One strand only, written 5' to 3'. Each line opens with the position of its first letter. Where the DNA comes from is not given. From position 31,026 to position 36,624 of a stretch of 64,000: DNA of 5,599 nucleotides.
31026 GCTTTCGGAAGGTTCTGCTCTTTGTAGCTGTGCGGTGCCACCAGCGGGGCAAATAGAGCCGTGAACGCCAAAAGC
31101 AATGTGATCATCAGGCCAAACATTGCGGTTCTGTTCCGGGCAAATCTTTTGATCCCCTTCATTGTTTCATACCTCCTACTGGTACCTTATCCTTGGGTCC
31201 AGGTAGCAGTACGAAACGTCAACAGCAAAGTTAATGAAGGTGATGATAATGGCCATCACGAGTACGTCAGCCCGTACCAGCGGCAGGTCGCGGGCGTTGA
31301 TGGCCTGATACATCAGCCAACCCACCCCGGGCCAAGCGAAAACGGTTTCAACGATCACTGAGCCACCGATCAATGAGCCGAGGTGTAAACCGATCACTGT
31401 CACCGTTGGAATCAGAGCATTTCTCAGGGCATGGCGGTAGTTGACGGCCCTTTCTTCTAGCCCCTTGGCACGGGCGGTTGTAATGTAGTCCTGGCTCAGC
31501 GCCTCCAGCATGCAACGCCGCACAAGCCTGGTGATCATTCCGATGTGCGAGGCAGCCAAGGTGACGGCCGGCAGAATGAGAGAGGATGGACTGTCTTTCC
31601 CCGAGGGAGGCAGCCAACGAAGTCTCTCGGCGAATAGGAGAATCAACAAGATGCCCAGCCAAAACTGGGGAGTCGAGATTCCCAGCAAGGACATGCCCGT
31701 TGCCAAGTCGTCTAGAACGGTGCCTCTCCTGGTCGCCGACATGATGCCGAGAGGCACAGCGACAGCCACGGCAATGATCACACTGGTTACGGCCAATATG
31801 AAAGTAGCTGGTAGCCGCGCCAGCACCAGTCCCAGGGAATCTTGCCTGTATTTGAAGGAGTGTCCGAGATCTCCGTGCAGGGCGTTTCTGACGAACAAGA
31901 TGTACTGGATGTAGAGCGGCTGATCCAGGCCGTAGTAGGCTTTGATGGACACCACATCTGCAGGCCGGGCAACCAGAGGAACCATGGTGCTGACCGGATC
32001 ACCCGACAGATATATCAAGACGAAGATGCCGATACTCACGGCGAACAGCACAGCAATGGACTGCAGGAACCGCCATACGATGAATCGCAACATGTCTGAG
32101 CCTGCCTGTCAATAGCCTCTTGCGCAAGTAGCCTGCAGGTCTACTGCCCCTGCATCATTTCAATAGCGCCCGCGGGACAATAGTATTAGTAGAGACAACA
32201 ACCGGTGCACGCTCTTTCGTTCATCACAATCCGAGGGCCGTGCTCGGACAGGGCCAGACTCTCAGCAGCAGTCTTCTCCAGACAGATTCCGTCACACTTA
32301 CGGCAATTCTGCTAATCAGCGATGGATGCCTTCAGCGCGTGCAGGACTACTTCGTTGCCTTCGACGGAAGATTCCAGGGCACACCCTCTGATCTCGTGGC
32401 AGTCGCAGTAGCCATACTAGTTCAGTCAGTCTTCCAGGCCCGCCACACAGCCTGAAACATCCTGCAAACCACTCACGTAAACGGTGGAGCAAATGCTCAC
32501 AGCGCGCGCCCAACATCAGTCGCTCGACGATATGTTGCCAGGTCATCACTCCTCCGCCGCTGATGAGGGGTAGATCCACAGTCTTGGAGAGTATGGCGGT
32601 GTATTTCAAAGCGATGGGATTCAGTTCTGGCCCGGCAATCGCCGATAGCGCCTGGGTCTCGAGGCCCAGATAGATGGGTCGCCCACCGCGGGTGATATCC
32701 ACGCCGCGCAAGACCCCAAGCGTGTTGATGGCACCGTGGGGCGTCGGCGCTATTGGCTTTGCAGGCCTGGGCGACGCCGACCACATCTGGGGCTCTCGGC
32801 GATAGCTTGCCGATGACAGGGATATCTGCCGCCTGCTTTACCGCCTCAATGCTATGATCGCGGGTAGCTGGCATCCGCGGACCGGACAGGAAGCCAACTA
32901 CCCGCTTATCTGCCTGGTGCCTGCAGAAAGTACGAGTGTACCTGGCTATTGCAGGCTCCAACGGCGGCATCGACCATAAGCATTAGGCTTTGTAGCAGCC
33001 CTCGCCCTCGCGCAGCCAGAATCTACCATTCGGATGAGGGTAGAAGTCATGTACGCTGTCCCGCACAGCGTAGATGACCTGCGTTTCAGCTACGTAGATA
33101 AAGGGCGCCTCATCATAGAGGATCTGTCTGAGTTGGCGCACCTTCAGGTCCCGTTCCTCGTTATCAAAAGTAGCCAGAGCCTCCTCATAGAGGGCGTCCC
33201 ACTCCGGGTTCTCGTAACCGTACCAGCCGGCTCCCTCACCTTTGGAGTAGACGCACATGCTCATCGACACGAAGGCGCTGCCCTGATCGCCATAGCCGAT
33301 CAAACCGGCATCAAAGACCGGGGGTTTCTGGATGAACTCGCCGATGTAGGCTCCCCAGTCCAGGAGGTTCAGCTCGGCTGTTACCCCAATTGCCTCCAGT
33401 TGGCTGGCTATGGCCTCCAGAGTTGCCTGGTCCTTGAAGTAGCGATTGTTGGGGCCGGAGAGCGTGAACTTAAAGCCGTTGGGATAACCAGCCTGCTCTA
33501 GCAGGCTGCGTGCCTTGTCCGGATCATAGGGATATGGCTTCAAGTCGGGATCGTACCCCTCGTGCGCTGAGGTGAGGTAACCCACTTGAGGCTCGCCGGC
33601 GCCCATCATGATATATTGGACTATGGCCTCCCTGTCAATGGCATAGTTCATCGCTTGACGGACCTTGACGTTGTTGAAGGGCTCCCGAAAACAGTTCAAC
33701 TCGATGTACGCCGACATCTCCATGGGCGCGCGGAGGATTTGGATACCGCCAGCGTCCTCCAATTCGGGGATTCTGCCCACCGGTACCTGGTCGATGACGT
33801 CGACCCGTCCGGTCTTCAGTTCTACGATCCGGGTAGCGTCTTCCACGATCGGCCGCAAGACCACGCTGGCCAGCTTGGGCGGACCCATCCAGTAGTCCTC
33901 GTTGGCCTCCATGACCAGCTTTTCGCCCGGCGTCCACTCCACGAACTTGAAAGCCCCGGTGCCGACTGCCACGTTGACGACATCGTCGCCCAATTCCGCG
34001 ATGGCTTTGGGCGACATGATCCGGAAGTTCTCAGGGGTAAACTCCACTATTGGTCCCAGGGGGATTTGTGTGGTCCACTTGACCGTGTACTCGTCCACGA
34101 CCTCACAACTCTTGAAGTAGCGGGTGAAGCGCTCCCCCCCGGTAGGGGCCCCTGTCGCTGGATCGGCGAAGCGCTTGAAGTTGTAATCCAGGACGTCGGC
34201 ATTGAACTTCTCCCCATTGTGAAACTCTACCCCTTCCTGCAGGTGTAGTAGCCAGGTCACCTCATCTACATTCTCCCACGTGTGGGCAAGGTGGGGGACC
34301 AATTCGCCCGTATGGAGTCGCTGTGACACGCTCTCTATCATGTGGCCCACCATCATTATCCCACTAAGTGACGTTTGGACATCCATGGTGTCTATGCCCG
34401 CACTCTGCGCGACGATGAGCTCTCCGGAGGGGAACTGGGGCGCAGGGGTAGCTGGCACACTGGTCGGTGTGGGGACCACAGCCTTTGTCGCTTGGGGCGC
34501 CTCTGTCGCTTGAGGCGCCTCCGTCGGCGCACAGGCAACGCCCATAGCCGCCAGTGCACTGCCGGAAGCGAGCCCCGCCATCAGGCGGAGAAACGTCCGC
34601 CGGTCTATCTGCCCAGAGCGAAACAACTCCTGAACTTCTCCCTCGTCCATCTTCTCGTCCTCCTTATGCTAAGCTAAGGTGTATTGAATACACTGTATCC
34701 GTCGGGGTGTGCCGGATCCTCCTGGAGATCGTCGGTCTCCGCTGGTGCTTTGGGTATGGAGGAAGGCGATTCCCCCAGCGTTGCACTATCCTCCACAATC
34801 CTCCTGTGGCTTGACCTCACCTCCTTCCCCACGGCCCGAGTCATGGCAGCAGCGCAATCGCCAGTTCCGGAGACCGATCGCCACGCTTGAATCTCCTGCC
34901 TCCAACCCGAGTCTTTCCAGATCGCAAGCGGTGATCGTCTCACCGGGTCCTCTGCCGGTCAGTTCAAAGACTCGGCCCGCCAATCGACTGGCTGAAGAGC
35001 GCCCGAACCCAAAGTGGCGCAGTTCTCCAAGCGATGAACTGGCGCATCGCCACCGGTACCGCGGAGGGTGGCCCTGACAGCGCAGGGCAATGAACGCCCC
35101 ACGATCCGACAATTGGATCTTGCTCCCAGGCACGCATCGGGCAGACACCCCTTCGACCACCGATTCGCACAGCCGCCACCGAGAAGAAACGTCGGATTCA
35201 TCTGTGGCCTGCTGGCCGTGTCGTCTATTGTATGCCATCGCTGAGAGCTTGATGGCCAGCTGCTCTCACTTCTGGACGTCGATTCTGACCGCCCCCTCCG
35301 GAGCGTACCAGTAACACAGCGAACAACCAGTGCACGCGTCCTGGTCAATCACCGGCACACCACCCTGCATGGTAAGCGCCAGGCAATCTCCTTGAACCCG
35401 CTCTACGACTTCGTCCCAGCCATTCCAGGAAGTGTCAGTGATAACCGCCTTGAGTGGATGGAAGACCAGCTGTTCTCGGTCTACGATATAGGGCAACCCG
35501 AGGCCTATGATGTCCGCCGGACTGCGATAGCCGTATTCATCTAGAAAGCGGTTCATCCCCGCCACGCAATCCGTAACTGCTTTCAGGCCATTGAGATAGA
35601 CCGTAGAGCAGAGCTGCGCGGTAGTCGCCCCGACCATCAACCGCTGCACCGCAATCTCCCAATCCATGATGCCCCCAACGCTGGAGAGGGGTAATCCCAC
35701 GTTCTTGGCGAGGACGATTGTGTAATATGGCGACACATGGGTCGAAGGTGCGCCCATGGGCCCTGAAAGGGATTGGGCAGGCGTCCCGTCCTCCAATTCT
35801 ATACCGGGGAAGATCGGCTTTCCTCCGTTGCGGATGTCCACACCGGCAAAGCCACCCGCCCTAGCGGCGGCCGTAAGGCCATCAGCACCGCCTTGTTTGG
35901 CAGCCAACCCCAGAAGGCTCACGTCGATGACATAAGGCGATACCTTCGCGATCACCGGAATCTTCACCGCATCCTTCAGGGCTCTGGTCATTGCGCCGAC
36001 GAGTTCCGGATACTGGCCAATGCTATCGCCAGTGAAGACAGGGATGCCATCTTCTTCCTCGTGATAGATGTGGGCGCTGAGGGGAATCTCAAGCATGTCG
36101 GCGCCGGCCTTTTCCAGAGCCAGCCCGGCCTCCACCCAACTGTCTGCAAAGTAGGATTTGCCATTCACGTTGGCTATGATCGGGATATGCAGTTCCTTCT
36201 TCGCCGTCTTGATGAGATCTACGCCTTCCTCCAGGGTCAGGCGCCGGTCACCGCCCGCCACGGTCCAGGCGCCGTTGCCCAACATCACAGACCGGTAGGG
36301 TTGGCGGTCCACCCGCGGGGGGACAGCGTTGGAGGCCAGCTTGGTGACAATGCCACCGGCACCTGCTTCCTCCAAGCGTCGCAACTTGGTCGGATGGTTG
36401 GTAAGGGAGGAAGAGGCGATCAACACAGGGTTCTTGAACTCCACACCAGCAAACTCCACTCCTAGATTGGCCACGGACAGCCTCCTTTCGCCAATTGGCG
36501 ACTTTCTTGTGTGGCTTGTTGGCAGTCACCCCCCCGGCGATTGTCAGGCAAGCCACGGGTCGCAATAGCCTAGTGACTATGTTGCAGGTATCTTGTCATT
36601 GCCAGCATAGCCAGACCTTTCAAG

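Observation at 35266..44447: Hydantoin/dihydropyrimidine-type catabolic cluster with three PreA-like FMN/Fe-S dehydrogenases and no PreT-type partner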

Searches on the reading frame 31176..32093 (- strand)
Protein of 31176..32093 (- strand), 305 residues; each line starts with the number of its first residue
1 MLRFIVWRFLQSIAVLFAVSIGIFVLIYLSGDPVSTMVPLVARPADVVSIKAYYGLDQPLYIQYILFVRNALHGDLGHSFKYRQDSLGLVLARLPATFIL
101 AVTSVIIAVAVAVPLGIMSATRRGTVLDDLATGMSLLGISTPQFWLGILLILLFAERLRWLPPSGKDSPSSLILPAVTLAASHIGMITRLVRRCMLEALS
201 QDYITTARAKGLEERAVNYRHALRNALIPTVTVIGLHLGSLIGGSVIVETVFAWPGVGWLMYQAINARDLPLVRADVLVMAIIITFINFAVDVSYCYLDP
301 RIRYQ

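Call 10: search_protein_families(library=pfam, proteins=[window:31176-32093:-], max_evalue=0.0001)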
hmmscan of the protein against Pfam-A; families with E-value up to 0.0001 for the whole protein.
window:31176-32093:- (305 aa): 2 families
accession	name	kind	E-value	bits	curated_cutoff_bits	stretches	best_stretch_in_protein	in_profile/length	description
PF00528.27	BPD_transp_1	-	1.9e-41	142.3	26.4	1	112-303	1-183/184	Binding-protein-dependent transport system inner membrane component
PF19300.4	BPD_transp_1_N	-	1.2e-09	38.8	23.8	1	1-100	1-113/114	Binding-prot-dependent transport system membrane comp, N-term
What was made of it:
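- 30335..32093 (-): Two ABC permease genes (31176-32093 and 30335-31162); no ATPase gene follows. Pfam BPD_transp_1 (call 10).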

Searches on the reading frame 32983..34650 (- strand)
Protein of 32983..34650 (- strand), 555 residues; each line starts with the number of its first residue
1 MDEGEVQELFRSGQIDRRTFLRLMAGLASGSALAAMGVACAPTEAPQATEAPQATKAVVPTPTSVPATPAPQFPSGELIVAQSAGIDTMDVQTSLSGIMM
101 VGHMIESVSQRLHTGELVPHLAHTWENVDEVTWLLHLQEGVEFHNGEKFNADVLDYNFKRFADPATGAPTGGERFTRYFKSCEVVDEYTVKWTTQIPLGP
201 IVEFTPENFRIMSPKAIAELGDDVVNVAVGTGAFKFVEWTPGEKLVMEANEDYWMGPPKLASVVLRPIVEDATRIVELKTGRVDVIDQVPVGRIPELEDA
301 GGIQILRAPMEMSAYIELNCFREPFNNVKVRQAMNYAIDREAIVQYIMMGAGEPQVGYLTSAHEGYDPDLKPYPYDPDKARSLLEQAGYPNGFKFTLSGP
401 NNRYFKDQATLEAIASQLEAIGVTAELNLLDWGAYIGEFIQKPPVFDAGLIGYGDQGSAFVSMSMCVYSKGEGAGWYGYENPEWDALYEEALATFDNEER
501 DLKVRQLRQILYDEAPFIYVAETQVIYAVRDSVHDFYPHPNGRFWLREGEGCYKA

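Call 3: search_protein_families(library=pfam, proteins=[window:32983-34650:-], max_evalue=0.00001)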
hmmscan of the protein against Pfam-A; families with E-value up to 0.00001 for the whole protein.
window:32983-34650:- (555 aa): 1 family
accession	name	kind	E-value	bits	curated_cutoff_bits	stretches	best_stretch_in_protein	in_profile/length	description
PF00496.27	SBP_bac_5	-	8.2e-81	272.4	32.4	1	116-435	1-330/368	Bacterial extracellular solute-binding proteins, family 5 Middle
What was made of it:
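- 32983..34650 (-): SBP_bac_5 solute-binding protein of a peptide/opine-type ABC importer. Pfam E 8e-81 (call 3).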

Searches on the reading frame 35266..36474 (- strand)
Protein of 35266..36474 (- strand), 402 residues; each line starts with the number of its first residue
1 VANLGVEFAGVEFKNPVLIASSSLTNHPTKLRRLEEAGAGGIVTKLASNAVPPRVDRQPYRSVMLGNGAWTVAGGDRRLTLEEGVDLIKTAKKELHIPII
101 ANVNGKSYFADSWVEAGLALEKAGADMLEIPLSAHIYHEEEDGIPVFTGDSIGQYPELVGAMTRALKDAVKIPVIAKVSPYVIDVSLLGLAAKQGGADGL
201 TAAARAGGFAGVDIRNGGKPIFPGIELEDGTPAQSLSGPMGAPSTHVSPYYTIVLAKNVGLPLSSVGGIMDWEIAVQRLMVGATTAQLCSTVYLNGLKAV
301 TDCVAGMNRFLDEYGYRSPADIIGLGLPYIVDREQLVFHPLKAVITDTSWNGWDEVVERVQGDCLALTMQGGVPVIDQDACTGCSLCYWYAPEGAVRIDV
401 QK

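Call 3: search_protein_families(library=pfam, proteins=[window:35266-36474:-], max_evalue=0.00001)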
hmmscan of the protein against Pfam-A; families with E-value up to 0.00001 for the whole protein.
window:35266-36474:- (402 aa): 1 family
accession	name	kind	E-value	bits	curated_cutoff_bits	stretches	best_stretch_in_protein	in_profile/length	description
PF01180.27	DHO_dh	-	3.1e-12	46.7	27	1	4-311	2-291/291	Dihydroorotate dehydrogenase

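Call 6: search_protein_families(library=ncbifam, proteins=[window:35266-36474:-], max_evalue=0.00001)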
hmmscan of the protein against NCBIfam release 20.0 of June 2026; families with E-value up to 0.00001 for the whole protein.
window:35266-36474:- (402 aa): 8 families
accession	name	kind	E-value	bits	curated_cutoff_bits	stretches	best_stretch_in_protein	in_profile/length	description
NF006183.0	PRK08318.1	equivalog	7.6e-44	150.1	335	1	1-392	1-390/422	NAD-dependent dihydropyrimidine dehydrogenase subunit PreA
TIGR01037.2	pyrD_sub1_fam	subfamily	7.8e-38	130.2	270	1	4-325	1-298/300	dihydroorotate dehydrogenase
NF005741.0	PRK07565.1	subfamily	5.5e-35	121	303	1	1-324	1-304/335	dihydroorotate dehydrogenase-like protein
NF005574.0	PRK07259.1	equivalog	4.4e-30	104.6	269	1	2-324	3-300/304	dihydroorotate dehydrogenase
NF041011.1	dihydoor_dh_Arch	equivalog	3.4e-22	78.9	330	1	7-325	2-286/289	dihydroorotate dehydrogenase PyrD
NF003645.0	PRK05286.1-2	equivalog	2.3e-06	26.7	366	1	202-325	231-353/359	quinone-dependent dihydroorotate dehydrogenase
TIGR01036.1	pyrD_sub2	equivalog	5.8e-06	25.3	200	0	261-324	289-352/356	dihydroorotate dehydrogenase (quinone)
NF003650.0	PRK05286.2-3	equivalog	9.1e-06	24.8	477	0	259-329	321-391/393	quinone-dependent dihydroorotate dehydrogenase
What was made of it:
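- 35266..36474 (-): Degenerate DHO_dh-like protein of a HyuAB-associated family; not a PreA and probably inactive. The PreA model scores 150 bits against a cut-off of 335 (call 6).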

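Call 20: find_homologous_proteins(query=window:35266-36474:-, max_evalue=1e-10)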
Query window:35266-36474:- (402 aa): 272 proteins with E <= 1e-10 among 8000 candidates; the best 120 are listed.
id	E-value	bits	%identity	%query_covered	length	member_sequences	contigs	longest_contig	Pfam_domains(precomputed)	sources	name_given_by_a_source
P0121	5.6e-227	772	85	100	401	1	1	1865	PF01180.28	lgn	-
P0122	3.8e-218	743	81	100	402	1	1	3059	PF01180.28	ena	-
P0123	1.7e-214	730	80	100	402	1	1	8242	PF01180.28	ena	-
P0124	1.3e-212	724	79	100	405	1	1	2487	PF01180.28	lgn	-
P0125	1.1e-200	685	74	100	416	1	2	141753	PF01180.28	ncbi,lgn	-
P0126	8.7e-196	669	72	100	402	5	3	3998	PF01180.28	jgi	jgi:dihydropyrimidine dehydrogenase (NAD+) subunit PreA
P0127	2.1e-106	374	49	99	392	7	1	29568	PF14697.12,PF00037.33,PF01180.28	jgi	jgi:dihydropyrimidine dehydrogenase (NAD+) subunit PreA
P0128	8.6e-105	369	48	99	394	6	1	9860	PF14697.12,PF12797.13,PF12837.13,PF00037.33,PF01180.28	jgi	jgi:dihydropyrimidine dehydrogenase (NAD+) subunit PreA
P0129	7.1e-91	323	45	99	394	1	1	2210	PF01180.28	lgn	-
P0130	5.1e-78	281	41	98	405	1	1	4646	PF14697.12,PF12797.13,PF12837.13,PF00037.33,PF01180.28,PF12838.13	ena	-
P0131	4.6e-52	196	33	100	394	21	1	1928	PF14697.12,PF12837.13,PF00037.33,PF01180.28,PF01207.24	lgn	-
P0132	4.2e-51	192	34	100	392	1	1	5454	PF01180.28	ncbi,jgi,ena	jgi:dihydroorotate dehydrogenase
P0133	2.0e-43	167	31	98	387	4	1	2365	PF14697.12,PF12797.13,PF12837.13,PF00037.33,PF01180.28,PF12838.13,PF13237.12,PF01207.24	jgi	-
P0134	5.2e-43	166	32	99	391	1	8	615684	PF14697.12,PF12797.13,PF12837.13,PF00037.33,PF01180.28,PF12838.13,PF13237.12,PF13187.12,PF01207.24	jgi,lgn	-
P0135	3.5e-42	163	32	90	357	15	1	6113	PF14697.12,PF12797.13,PF12837.13,PF00037.33,PF01180.28,PF25160.2,PF01207.24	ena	-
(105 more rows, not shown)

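Call 21: find_encoding_contigs(protein=P0125, flank=10000, max_places=2)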
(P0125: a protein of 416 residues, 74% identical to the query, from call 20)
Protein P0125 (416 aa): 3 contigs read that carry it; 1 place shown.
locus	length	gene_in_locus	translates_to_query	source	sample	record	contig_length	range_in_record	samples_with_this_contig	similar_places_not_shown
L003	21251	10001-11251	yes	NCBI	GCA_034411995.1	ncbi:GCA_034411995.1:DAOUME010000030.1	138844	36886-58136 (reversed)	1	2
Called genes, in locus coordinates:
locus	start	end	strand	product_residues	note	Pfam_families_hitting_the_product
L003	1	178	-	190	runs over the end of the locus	PF01613:Flavin_Reduct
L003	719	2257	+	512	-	PF08666:SAF (faint), PF04295:GD_AH_second, PF20629:GD_AH_C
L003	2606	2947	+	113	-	-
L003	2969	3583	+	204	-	PF22790:YkoP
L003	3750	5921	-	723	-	PF26549:Tricorn_N, PF26550:Tricorn_2nd, PF07676:PD40, PF26549:Tricorn_N, PF26549:Tricorn_N, PF26550:Tricorn_2nd, PF07676:PD40, PF26549:Tricorn_N, +8 more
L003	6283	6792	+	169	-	-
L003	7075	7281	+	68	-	-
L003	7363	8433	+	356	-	PF01244:Peptidase_M19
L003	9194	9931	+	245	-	PF00392:GntR, PF07729:FCD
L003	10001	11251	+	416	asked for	PF01180:DHO_dh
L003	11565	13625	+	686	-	PF05378:Hydant_A_N, PF01968:Hydantoinase_A, PF19278:Hydant_A_C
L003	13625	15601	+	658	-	PF02538:Hydantoinase_B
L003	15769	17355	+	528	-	PF00496:SBP_bac_5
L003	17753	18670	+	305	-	PF19300:BPD_transp_1_N, PF00528:BPD_transp_1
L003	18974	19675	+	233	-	PF00528:BPD_transp_1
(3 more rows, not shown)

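Call 22: find_encoding_contigs(protein=P0127, flank=10000, max_places=2)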
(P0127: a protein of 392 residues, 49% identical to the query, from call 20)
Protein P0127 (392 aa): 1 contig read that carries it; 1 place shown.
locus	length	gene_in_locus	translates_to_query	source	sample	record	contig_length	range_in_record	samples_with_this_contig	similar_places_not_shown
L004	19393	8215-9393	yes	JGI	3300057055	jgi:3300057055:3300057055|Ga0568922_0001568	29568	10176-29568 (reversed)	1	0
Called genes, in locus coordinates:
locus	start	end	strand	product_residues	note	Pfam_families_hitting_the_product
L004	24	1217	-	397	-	PF02515:CoA_transf_3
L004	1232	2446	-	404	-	PF02515:CoA_transf_3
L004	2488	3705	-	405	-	PF02515:CoA_transf_3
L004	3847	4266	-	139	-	PF01575:MaoC_dehydratas (weak)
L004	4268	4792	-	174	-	-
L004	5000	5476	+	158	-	PF13404:HTH_AsnC-type, PF13412:HTH_24, PF01022:HTH_5 (faint), PF22482:AsnC_trans_reg_3, PF01037:AsnC_trans_reg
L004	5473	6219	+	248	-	PF17645:Amdase, PF01177:Asp_Glu_race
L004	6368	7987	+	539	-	PF00496:SBP_bac_5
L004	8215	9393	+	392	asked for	PF01180:DHO_dh, PF14697:Fer4_21 (weak), PF00037:Fer4 (weak)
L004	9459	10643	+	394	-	PF01180:DHO_dh, PF14697:Fer4_21 (weak), PF00037:Fer4 (weak), PF12797:Fer4_2 (weak), PF12837:Fer4_6 (weak)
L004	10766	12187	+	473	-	PF03972:MmgE_PrpD_N, PF19305:MmgE_PrpD_C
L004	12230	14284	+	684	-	PF05378:Hydant_A_N, PF01968:Hydantoinase_A, PF19278:Hydant_A_C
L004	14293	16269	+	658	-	PF02538:Hydantoinase_B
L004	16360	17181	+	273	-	PF00795:CN_hydrolase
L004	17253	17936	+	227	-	PF12973:Cupin_7, PF14499:DUF4437 (faint), PF12973:Cupin_7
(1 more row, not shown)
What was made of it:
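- The neighbouring unit comes from a family linked to HyuAB hydantoinases (calls 21, 22).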
